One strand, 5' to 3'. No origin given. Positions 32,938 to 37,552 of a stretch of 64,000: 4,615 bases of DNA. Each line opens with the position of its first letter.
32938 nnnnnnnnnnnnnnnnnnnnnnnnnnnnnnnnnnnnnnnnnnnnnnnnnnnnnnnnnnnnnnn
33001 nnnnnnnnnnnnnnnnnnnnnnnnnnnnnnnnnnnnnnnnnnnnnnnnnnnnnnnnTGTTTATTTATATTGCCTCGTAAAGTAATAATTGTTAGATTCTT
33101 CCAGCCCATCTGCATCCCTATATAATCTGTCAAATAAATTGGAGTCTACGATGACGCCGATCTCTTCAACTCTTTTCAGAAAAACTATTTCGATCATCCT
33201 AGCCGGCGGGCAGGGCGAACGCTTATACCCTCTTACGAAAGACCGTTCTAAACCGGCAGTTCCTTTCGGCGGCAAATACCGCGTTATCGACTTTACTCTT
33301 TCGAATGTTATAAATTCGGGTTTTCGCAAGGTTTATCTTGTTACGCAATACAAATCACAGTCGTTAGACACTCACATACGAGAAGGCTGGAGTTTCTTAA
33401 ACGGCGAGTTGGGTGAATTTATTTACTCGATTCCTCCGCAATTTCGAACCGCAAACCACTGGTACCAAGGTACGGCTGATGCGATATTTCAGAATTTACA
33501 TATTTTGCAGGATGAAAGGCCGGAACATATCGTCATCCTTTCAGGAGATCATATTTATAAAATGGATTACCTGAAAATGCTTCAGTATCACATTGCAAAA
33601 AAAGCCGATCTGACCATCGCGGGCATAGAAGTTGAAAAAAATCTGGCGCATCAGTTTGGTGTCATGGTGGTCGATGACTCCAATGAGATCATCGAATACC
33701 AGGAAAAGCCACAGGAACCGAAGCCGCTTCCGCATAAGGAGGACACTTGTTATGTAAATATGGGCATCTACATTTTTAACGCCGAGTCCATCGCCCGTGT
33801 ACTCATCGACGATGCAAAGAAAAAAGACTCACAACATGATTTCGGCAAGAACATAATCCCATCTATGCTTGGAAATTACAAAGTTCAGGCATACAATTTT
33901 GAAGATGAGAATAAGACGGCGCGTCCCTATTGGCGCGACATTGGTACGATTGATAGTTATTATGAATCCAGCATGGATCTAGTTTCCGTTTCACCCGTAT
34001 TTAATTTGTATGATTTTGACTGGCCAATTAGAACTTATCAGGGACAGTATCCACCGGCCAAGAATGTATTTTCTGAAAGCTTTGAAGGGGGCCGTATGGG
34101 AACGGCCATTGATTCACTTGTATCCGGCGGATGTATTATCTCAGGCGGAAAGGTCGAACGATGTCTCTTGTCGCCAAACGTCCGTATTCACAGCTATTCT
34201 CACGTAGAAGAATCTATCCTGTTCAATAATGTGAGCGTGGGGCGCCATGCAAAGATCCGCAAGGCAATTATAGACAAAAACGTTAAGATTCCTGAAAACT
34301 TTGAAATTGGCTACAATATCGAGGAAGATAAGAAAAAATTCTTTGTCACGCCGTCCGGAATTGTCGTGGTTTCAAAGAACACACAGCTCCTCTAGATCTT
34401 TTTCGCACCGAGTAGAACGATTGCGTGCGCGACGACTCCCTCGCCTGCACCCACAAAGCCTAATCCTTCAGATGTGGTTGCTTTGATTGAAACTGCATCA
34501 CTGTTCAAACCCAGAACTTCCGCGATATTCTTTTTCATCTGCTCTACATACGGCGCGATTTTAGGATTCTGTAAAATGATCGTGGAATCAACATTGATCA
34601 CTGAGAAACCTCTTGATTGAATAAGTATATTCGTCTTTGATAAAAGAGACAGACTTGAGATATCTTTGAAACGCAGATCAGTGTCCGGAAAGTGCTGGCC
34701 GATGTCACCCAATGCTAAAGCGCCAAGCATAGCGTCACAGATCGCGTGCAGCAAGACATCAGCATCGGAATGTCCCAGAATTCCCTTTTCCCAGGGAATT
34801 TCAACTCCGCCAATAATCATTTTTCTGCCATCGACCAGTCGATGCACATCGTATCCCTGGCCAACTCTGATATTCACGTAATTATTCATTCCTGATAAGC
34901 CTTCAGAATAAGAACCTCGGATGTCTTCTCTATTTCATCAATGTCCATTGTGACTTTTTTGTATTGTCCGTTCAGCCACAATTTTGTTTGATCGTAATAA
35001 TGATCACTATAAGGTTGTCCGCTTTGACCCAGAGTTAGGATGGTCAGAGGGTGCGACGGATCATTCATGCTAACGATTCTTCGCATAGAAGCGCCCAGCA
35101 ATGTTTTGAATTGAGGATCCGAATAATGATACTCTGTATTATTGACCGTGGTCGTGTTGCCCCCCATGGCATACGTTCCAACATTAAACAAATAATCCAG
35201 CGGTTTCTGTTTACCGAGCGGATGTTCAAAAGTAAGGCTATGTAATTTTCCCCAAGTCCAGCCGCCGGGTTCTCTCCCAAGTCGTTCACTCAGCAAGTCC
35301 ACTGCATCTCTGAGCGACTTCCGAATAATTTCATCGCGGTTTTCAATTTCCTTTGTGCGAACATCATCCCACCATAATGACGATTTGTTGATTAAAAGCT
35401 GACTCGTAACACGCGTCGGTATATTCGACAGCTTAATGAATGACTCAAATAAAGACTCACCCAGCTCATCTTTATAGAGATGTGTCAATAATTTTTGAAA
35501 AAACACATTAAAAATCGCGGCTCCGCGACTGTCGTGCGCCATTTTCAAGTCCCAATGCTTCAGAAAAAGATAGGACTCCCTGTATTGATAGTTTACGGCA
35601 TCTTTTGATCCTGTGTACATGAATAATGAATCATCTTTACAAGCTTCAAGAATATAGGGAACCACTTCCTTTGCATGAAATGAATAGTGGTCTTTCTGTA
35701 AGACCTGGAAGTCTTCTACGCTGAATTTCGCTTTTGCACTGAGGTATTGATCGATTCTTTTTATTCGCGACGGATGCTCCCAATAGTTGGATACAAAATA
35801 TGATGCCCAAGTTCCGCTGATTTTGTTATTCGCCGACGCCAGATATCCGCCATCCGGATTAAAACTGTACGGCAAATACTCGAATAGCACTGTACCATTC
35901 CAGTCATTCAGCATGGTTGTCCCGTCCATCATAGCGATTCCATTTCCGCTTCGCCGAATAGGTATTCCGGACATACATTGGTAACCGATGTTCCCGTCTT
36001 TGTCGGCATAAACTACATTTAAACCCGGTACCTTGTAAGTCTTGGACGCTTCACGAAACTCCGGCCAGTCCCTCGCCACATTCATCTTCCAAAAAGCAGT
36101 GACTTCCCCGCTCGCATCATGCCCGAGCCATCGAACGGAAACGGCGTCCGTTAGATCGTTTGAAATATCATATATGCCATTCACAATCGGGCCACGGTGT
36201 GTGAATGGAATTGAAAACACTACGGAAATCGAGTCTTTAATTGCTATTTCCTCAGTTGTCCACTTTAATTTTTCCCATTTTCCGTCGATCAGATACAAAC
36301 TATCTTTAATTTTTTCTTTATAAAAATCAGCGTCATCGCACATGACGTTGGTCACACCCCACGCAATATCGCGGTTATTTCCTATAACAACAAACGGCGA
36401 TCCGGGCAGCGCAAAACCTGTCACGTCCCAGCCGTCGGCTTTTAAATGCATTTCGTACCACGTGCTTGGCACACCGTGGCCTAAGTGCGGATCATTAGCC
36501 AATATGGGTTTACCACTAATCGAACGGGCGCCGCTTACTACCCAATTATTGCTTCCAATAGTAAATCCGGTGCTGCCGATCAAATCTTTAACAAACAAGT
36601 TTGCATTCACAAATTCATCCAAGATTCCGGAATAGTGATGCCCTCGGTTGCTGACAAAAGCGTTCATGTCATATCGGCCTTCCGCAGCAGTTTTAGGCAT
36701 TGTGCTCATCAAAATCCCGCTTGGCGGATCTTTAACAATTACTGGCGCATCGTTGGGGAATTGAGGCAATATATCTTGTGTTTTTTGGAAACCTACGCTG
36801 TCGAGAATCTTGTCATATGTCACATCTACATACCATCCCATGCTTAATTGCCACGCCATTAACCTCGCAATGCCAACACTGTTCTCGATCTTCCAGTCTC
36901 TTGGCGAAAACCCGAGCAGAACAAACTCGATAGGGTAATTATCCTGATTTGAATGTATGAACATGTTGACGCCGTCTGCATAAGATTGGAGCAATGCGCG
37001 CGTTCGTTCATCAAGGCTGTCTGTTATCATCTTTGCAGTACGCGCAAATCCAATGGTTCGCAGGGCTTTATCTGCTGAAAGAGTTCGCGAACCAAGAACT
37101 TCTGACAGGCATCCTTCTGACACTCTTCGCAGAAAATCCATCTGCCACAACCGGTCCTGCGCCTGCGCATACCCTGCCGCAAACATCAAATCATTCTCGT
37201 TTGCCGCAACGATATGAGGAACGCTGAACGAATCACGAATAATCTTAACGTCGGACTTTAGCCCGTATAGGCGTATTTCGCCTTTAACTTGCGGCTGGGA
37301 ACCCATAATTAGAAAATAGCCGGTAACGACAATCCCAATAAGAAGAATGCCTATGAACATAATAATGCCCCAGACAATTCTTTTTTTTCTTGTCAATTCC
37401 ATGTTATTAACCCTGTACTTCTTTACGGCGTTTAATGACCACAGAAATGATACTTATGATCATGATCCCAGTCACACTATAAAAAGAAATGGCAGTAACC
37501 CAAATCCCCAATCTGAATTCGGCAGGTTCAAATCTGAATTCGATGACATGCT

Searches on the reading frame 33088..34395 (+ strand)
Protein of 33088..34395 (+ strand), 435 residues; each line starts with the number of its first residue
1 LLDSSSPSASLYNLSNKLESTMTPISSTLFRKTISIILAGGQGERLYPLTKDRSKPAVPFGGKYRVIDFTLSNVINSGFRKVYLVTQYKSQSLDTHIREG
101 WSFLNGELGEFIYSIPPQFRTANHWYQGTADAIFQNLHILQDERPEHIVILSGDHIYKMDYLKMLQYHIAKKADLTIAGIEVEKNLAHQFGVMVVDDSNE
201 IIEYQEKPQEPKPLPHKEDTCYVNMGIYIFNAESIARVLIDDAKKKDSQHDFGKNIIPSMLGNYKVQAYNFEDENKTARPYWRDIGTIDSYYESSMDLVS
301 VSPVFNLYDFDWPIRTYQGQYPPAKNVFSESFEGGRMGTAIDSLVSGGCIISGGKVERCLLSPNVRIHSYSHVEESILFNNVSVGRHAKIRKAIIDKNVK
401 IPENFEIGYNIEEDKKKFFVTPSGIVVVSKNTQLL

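Call 64: search_protein_families(library=pfam, proteins=[window:33088-34395:+], max_evalue=0.00001)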
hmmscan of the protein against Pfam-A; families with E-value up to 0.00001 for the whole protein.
window:33088-34395:+ (435 aa): 5 families
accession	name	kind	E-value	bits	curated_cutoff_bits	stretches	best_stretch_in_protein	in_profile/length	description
PF00483.29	NTP_transferase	-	9.4e-64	215.7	21.2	1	35-298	2-242/245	Nucleotidyl transferase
PF24894.1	Hexapep_GlmU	-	7.1e-40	135.8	23.3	1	322-428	1-104/104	GlmU-like, C-terminal hexapeptide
PF25247.1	LbH_GLGC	-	8.9e-12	45.5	27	1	381-433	73-129/135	GLGC left-handed parallel beta-helix domain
PF25084.1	LbH_EIF2B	-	4e-08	33.7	54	1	348-407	28-87/105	EIF2B subunit epsilon LbH domain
PF12804.13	NTP_transf_3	-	4.5e-06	27.4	27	1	36-174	2-117/160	MobA-like NTP transferase domain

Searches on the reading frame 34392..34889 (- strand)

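Call 64: search_protein_families(library=pfam, proteins=[window:34392-34889:-], max_evalue=0.00001)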
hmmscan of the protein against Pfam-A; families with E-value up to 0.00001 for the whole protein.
window:34392-34889:- (165 aa): 1 family
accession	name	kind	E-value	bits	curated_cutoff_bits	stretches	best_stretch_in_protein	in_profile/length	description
PF02542.21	YgbB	-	2.9e-68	229.5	26.7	1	7-160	1-154/155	YgbB family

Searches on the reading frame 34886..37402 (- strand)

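Call 64: search_protein_families(library=pfam, proteins=[window:34886-37402:-], max_evalue=0.00001)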
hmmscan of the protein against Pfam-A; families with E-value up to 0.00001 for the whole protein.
window:34886-37402:- (838 aa): 1 family
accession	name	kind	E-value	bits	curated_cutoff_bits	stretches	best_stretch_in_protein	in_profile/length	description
PF01804.23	Penicil_amidase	-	1.1e-218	729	21.3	1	51-825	1-674/675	Penicillin amidase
